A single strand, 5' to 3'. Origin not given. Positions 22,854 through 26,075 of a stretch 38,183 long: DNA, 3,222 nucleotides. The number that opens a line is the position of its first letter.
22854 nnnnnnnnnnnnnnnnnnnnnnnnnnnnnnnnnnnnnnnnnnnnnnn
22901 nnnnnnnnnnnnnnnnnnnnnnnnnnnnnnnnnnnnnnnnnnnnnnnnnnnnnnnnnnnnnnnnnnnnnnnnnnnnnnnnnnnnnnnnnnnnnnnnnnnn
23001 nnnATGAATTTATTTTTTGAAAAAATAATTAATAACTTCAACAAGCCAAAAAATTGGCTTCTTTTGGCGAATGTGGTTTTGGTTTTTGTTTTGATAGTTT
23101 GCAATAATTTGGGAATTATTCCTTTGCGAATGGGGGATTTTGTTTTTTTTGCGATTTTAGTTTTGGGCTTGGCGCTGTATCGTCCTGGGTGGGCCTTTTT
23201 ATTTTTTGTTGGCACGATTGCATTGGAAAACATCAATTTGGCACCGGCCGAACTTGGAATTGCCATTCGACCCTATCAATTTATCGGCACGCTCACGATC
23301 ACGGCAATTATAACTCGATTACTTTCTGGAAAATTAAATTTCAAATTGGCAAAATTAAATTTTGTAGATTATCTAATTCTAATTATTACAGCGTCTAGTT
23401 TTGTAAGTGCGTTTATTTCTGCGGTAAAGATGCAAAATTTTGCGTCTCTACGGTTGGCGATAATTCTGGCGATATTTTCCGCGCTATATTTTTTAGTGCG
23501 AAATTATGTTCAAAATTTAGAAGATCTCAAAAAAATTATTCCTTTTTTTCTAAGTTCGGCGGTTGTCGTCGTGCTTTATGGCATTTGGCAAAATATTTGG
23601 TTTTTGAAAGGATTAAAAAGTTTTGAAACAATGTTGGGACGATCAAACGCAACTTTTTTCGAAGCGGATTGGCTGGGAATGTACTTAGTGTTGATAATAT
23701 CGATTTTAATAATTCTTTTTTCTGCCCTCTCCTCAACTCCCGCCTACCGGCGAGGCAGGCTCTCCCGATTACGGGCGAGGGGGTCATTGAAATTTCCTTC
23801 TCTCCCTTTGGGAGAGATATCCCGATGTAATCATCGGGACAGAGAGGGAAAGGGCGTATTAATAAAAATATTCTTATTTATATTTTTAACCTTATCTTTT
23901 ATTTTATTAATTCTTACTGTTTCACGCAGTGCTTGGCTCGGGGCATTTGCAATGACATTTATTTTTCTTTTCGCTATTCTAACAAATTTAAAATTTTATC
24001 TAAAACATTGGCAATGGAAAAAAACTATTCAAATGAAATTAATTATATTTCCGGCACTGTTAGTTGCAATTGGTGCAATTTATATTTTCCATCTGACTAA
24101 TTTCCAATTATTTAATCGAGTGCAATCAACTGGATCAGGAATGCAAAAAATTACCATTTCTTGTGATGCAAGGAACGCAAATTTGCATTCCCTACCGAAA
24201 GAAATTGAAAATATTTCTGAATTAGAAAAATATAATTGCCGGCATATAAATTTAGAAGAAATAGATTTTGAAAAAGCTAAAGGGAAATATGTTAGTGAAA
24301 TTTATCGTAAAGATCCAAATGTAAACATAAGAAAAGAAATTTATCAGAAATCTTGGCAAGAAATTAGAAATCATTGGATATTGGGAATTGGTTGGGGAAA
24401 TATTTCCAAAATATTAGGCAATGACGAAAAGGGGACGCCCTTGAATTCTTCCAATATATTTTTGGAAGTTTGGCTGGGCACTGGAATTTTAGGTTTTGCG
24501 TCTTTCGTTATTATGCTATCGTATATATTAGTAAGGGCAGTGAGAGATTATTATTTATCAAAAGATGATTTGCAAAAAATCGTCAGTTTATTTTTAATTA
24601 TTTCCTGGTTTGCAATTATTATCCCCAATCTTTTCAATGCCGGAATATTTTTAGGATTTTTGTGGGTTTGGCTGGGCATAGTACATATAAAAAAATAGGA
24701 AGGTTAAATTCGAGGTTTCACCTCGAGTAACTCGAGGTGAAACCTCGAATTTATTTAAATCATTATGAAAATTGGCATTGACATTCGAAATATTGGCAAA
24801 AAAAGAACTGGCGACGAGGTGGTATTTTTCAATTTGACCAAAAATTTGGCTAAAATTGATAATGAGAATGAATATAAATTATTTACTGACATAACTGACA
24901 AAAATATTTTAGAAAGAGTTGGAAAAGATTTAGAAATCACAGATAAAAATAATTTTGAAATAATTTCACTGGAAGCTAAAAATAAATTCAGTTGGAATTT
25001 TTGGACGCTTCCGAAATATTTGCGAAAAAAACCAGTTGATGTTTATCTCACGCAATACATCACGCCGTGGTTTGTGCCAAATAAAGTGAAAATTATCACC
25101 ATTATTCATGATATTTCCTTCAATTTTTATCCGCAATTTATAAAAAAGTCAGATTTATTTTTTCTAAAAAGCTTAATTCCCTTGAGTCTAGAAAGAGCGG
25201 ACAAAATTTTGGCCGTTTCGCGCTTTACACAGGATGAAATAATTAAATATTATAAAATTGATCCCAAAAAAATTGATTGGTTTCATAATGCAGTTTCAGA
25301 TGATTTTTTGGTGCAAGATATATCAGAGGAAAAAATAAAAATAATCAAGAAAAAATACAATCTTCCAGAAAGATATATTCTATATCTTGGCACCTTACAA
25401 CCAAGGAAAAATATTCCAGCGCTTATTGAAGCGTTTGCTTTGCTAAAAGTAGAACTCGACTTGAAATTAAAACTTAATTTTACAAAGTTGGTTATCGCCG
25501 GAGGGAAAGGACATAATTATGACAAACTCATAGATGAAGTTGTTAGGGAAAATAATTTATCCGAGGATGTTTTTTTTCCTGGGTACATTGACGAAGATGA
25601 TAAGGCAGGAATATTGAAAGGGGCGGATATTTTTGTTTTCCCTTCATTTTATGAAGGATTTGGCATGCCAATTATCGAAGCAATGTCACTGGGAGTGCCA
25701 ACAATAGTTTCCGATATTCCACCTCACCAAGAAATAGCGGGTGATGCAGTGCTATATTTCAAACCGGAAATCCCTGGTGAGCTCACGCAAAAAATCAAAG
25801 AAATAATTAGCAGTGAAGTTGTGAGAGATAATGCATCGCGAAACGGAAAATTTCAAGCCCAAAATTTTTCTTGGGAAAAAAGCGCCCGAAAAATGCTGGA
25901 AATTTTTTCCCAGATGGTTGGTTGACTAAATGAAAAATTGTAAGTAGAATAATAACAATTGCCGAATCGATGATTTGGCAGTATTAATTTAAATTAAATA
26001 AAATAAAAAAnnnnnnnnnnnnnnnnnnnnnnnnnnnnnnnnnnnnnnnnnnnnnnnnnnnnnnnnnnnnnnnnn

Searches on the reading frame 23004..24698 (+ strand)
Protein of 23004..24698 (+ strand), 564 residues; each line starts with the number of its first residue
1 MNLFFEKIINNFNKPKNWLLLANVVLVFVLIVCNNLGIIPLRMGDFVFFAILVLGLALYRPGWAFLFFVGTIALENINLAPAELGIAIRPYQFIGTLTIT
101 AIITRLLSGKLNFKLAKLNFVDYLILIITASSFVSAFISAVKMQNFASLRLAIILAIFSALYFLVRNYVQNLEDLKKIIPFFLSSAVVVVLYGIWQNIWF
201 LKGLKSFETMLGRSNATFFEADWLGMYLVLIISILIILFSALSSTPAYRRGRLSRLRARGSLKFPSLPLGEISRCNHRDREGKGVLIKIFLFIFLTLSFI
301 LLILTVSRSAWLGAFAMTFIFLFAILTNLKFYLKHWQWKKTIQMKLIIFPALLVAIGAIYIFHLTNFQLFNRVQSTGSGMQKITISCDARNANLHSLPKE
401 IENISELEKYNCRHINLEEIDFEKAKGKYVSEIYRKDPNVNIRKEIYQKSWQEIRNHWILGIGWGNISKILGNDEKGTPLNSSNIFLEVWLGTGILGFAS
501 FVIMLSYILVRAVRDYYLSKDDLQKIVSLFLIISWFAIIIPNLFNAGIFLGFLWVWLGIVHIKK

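Call 8: search_protein_families(library=pfam, proteins=[window:23004-24698:+], max_evalue=0.01)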
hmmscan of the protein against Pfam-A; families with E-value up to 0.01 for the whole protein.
window:23004-24698:+ (564 aa): 1 family
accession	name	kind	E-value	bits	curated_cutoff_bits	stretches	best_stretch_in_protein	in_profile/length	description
PF04932.20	Wzy_C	-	6.9e-17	62.1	31.7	1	294-502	2-149/149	O-Antigen ligase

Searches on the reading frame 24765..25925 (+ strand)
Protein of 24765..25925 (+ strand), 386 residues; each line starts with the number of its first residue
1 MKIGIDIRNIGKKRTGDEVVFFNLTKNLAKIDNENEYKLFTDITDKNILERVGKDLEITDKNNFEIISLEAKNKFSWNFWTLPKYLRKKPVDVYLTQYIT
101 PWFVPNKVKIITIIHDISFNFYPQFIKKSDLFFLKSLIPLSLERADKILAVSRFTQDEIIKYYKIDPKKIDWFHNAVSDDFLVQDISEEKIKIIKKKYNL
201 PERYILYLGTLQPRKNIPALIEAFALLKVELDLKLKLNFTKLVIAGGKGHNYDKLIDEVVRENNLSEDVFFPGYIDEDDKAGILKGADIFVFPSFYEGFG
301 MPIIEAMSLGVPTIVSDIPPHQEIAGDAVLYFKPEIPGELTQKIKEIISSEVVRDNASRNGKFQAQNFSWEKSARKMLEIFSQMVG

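Call 8: search_protein_families(library=pfam, proteins=[window:24765-25925:+], max_evalue=0.01)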
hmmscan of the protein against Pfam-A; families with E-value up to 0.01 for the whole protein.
window:24765-25925:+ (386 aa): 4 families
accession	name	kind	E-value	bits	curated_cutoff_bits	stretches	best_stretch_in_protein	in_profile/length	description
PF00534.26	Glycos_transf_1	-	1.5e-34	119.5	26.4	1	194-362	5-170/172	Glycosyl transferases group 1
PF13692.12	Glyco_trans_1_4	-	2.2e-26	93.3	27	1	203-349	2-141/142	Glycosyl transferases group 1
PF13439.12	Glyco_transf_4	-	5.5e-14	53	28.5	1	16-180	3-169/170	Glycosyltransferase Family 4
PF20706.3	GT4-conflict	-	6.9e-07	29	26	1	205-317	200-312/385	Family 4 Glycosyltransferase in conflict systems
